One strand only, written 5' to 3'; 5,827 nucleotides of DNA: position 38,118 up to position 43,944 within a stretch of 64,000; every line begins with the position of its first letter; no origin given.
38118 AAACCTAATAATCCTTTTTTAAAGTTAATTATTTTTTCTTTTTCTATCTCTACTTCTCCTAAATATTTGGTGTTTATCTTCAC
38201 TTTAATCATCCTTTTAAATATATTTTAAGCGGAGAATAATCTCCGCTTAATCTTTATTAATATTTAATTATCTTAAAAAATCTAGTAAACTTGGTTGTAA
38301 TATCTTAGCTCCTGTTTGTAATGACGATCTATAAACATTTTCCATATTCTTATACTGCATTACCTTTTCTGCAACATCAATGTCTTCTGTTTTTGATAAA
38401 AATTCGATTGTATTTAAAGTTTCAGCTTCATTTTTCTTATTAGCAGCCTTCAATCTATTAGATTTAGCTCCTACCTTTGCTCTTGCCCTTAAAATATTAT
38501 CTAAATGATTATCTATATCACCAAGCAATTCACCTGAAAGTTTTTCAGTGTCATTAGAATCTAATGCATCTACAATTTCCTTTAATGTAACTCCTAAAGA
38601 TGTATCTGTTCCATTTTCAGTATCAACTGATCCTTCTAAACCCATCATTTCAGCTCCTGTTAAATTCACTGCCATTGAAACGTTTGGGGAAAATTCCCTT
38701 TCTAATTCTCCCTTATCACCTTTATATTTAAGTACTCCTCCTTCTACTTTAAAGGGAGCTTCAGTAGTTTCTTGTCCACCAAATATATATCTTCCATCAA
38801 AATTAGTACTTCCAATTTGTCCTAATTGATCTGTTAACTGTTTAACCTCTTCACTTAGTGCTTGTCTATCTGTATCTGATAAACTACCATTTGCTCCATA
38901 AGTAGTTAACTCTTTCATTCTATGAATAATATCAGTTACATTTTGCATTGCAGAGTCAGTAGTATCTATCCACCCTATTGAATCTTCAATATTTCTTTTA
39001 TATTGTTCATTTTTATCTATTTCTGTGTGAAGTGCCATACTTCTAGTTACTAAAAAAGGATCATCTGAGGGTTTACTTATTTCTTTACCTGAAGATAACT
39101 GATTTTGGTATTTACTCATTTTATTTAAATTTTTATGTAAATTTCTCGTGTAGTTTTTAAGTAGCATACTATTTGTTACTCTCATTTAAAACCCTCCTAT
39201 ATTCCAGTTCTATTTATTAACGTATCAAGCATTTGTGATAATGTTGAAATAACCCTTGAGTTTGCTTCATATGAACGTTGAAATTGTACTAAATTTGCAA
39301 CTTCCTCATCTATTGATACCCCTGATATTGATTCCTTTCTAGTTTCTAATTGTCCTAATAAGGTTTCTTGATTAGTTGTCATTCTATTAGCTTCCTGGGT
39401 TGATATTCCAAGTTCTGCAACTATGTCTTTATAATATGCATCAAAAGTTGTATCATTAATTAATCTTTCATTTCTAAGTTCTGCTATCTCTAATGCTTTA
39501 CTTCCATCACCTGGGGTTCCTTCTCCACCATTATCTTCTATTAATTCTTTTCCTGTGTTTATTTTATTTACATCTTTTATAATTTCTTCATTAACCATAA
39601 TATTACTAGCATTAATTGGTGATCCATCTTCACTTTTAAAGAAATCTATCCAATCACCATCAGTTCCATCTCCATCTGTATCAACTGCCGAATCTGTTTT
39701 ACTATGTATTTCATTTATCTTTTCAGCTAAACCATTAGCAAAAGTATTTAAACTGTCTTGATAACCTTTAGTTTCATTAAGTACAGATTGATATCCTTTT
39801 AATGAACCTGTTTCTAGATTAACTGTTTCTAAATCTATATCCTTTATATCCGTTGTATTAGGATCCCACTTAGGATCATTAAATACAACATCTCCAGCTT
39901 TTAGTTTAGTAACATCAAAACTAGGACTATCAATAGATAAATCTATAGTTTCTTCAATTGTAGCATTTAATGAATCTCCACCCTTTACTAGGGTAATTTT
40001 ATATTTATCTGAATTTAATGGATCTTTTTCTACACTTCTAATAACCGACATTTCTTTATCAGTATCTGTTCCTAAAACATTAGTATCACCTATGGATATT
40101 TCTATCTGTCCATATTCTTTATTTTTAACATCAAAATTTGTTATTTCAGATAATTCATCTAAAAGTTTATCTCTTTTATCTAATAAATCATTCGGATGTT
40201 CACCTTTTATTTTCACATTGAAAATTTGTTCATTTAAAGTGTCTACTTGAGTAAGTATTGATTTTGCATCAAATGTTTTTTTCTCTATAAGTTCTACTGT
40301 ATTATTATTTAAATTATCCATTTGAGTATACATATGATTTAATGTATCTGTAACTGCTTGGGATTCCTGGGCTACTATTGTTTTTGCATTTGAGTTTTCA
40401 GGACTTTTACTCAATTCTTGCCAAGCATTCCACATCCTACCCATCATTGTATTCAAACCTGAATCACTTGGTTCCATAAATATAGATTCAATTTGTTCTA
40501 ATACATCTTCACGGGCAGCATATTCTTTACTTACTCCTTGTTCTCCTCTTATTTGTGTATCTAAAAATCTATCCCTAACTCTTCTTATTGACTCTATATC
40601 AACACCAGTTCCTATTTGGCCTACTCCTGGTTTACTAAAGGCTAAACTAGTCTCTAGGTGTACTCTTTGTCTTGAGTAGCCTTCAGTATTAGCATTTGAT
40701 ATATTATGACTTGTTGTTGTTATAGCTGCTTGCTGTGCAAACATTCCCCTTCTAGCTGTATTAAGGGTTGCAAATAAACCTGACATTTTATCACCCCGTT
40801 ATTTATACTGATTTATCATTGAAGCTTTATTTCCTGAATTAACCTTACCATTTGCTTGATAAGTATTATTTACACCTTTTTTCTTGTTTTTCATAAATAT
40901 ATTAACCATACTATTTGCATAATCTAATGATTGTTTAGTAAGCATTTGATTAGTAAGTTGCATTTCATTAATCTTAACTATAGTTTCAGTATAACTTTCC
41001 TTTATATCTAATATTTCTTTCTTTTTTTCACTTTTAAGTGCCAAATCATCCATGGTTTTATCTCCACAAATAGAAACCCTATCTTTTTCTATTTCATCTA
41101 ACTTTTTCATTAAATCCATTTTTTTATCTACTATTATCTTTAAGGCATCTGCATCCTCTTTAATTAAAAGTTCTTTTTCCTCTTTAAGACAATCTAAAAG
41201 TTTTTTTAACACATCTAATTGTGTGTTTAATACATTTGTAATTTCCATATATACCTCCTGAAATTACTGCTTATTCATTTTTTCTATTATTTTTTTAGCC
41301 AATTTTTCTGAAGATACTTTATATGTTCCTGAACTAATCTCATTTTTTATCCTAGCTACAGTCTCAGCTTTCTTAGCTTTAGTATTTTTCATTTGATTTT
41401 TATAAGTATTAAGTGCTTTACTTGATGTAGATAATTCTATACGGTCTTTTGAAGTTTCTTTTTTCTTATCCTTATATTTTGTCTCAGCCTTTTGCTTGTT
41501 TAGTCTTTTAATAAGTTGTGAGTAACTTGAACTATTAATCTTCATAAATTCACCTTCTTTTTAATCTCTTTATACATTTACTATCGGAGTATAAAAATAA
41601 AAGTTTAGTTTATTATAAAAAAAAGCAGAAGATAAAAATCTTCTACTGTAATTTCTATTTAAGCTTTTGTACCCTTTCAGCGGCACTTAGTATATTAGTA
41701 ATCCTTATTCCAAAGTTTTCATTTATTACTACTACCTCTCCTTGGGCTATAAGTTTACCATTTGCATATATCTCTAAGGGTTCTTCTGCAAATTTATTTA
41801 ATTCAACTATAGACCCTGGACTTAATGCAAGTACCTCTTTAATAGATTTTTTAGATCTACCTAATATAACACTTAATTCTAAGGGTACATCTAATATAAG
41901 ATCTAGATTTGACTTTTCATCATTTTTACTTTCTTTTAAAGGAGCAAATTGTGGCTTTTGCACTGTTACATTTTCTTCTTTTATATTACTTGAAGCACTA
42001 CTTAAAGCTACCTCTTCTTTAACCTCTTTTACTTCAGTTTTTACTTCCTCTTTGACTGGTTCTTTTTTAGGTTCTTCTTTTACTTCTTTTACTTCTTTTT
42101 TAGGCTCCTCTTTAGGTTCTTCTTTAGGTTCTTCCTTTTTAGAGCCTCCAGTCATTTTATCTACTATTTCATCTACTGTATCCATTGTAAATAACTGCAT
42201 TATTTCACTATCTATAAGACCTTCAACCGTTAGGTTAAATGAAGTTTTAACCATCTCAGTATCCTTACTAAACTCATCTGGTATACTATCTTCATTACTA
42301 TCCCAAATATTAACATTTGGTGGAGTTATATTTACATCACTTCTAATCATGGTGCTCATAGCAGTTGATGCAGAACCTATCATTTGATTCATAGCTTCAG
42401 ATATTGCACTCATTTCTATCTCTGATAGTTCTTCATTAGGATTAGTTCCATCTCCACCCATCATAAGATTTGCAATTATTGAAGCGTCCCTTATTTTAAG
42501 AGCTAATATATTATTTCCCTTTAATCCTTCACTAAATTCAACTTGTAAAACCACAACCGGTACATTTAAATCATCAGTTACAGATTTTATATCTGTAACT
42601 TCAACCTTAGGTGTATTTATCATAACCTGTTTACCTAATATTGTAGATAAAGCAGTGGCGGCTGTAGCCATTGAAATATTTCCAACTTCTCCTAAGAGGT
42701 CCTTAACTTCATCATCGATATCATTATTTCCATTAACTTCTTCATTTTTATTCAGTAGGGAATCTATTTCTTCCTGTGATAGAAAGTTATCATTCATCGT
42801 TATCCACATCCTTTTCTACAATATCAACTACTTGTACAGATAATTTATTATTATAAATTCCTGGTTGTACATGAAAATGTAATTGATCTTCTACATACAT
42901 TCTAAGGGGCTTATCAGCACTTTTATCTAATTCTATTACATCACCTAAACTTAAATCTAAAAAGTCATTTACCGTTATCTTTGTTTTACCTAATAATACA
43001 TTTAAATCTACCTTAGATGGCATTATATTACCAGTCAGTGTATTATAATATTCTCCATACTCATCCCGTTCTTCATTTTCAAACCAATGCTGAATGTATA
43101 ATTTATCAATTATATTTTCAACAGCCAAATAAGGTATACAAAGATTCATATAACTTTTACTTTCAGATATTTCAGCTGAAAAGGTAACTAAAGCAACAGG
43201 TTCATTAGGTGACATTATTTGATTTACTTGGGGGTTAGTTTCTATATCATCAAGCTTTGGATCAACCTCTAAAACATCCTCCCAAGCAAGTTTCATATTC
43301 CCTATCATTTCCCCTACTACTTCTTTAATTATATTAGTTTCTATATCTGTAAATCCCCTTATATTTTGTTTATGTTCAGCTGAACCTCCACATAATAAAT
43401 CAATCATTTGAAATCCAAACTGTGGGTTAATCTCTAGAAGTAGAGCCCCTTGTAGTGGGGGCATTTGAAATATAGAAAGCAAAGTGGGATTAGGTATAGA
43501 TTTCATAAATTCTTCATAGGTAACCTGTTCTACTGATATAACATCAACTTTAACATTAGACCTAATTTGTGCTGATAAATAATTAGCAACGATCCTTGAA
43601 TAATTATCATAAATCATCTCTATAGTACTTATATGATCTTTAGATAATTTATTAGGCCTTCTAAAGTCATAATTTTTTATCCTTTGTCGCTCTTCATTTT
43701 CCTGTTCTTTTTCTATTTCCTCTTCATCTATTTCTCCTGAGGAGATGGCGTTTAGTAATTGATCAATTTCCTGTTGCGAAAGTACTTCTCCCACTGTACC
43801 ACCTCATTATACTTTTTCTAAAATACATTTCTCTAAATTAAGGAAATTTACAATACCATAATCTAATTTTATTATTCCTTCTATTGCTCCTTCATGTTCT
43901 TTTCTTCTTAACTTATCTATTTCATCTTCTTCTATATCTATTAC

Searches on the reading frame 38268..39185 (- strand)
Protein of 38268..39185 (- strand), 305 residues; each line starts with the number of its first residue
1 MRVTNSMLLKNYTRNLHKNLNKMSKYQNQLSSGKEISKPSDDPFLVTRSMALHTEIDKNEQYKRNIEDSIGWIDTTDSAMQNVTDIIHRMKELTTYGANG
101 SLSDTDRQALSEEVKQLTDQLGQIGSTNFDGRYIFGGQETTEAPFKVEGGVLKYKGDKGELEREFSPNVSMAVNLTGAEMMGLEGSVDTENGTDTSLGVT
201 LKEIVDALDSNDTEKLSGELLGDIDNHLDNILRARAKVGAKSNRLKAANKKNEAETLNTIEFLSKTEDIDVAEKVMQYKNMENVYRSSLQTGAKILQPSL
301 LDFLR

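Call 9: search_protein_families(library=pfam, proteins=[window:38268-39185:-])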
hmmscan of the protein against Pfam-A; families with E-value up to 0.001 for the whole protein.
window:38268-39185:- (305 aa): 2 families
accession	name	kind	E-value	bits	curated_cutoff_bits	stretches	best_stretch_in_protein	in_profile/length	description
PF00669.25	Flagellin_N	-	2e-32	112.6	26.6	1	7-140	5-139/139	Bacterial flagellin N-terminal helical region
PF00700.27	Flagellin_C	-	6.7e-06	26.8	23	1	222-304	2-86/86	Bacterial flagellin C-terminal helical region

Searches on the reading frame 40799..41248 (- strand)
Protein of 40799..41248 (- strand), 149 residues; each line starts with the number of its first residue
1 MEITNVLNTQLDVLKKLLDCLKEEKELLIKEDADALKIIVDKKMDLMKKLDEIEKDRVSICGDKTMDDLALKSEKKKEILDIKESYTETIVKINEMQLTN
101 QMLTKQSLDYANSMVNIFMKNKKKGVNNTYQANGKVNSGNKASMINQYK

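Call 9: search_protein_families(library=pfam, proteins=[window:40799-41248:-])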
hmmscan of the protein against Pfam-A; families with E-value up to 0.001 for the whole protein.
window:40799-41248:- (149 aa): 1 family
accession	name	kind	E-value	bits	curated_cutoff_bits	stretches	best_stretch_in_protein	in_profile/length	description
PF05130.17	FlgN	-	5.1e-21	76.1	30.5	1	2-137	5-146/147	FlgN protein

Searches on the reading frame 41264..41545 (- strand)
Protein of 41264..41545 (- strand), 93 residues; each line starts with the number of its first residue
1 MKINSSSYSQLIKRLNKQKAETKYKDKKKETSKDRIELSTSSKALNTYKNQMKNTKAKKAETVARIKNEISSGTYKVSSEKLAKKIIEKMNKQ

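Call 9: search_protein_families(library=pfam, proteins=[window:41264-41545:-])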
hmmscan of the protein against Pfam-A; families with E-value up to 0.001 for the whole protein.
window:41264-41545:- (93 aa): 1 family
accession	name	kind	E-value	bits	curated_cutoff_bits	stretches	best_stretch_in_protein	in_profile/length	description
PF04316.19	FlgM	-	1.3e-13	51.4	25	1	34-88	1-55/55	Anti-sigma-28 factor, FlgM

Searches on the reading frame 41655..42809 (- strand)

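Call 5: search_protein_families(library=pfam, proteins=[window:41655-42809:-])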
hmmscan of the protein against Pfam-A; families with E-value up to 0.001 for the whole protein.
window:41655-42809:- (384 aa): 4 families
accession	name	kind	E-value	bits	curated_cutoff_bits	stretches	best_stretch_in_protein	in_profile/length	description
PF01052.25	FliMN_C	-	9.9e-25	86.7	23.8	1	304-374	2-72/73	Type III flagellar switch regulator (C-ring) FliN C-term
PF04509.17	CheC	-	3.1e-20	72.3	22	2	131-168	1-38/38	CheC-like family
PF13690.11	CheX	-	1.7e-06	28.5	27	0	28-88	35-91/94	Chemotaxis phosphatase CheX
PF02154.20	FliM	-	0.00023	21.5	27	1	51-162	29-142/192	Flagellar motor switch protein FliM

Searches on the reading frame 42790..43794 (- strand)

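Call 5: search_protein_families(library=pfam, proteins=[window:42790-43794:-])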
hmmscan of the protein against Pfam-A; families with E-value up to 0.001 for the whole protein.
window:42790-43794:- (334 aa): 2 families
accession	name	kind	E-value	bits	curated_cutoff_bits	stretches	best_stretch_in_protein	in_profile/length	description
PF02154.20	FliM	-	1.8e-58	198.1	27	1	42-232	1-192/192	Flagellar motor switch protein FliM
PF01052.25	FliMN_C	-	2.3e-20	72.7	23.8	1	257-326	3-72/73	Type III flagellar switch regulator (C-ring) FliN C-term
